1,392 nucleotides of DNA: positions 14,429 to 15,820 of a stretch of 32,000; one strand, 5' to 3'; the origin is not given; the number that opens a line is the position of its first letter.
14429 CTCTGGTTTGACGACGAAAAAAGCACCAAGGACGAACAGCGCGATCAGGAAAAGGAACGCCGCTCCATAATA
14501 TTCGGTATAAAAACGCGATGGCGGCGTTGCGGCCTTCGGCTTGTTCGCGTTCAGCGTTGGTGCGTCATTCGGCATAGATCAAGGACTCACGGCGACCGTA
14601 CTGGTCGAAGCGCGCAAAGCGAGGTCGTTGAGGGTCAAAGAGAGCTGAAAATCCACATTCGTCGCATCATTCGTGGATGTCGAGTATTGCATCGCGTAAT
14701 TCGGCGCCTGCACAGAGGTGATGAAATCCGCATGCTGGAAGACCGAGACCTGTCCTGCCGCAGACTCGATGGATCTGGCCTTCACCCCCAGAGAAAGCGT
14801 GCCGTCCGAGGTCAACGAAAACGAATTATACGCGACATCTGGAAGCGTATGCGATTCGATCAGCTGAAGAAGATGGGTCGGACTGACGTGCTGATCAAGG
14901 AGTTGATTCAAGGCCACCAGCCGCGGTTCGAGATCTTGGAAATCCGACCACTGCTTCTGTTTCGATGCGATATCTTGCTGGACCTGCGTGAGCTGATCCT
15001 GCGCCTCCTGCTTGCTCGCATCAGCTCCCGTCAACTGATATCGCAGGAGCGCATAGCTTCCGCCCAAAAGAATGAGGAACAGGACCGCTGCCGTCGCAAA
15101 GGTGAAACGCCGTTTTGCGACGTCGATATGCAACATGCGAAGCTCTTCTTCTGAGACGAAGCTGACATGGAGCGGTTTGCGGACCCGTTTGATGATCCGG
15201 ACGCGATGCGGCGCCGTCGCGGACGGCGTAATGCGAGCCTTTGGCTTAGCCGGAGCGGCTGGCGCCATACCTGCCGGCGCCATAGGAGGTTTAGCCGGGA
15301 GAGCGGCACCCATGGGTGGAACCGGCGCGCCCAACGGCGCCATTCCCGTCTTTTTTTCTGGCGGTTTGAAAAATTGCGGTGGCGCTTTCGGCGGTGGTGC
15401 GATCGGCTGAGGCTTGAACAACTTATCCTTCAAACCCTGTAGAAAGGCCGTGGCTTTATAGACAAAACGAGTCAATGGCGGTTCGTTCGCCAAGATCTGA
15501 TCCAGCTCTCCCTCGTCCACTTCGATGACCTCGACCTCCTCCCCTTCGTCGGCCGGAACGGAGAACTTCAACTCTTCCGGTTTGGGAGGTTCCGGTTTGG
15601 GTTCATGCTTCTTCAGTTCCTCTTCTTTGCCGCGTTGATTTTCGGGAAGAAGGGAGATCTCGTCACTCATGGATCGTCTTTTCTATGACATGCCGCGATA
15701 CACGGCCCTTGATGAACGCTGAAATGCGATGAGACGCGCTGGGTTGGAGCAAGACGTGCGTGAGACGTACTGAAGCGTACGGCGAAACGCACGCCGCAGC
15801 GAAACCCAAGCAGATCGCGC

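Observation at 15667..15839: pilM-pilN spacer is a 152-nt closed hairpin exactly bridged by a 55-codon ORF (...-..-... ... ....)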

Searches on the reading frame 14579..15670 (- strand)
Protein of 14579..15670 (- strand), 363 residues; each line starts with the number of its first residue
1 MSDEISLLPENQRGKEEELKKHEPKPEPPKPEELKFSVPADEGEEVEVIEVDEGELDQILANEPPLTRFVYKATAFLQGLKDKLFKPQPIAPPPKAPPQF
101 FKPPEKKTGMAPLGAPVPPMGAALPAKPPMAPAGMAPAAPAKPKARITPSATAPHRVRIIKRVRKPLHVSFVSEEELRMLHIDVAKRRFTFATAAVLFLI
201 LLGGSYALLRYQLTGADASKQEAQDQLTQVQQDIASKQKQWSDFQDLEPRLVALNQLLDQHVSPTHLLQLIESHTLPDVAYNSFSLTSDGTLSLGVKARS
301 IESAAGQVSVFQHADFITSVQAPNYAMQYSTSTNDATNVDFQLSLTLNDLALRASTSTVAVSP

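Call 5: search_protein_families(library=pfam, proteins=[window:14579-15670:-], max_evalue=0.01)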
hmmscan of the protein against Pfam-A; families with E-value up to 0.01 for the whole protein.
window:14579-15670:- (363 aa): 0 families

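Call 37: list_cluster_members(proteins=[P0001, window:14582-15670:-, window:15670-15834:-])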
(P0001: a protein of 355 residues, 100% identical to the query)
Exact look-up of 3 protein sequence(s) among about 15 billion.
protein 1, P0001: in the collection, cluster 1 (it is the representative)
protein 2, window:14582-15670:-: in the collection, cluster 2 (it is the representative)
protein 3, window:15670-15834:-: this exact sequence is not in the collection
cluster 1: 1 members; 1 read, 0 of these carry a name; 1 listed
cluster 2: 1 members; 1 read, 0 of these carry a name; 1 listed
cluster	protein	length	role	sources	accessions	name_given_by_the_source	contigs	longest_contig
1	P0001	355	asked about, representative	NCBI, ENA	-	-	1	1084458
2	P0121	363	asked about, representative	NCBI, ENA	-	-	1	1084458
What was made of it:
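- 15667..15834 (-): The 55-codon ORF bridging the pilM stop and the pilN start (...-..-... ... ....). It is most likely not a gene. Not called in the source annotation (call 37).
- It was not called in the source annotation, although its neighbours were (call 37).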

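Call 82: search_protein_families(library=ncbifam, proteins=[window:14579-15670:-], max_evalue=1)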
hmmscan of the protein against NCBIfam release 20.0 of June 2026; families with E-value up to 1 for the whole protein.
window:14579-15670:- (363 aa): 0 families

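Call 83: search_protein_families(library=pfam, proteins=[window:14579-15670:-], max_evalue=10)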
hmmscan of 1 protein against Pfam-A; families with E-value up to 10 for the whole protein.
window:14579-15670:- (363 aa): 1 family
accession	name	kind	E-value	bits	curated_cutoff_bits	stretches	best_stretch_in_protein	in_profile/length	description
PF13567.11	DUF4131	-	0.027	14.6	31.6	1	187-243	26-82/165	Domain of unknown function (DUF4131)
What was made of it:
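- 14579..15670 (-): PilN-like gene (363 aa) downstream of the element. The N-terminus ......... is conserved in all relatives. No HMM hit (calls 5, 82, 83).
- Checked: The 363-aa 'pilN' has no Pfam or NCBIfam PilN hit (calls 5, 82, 83).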
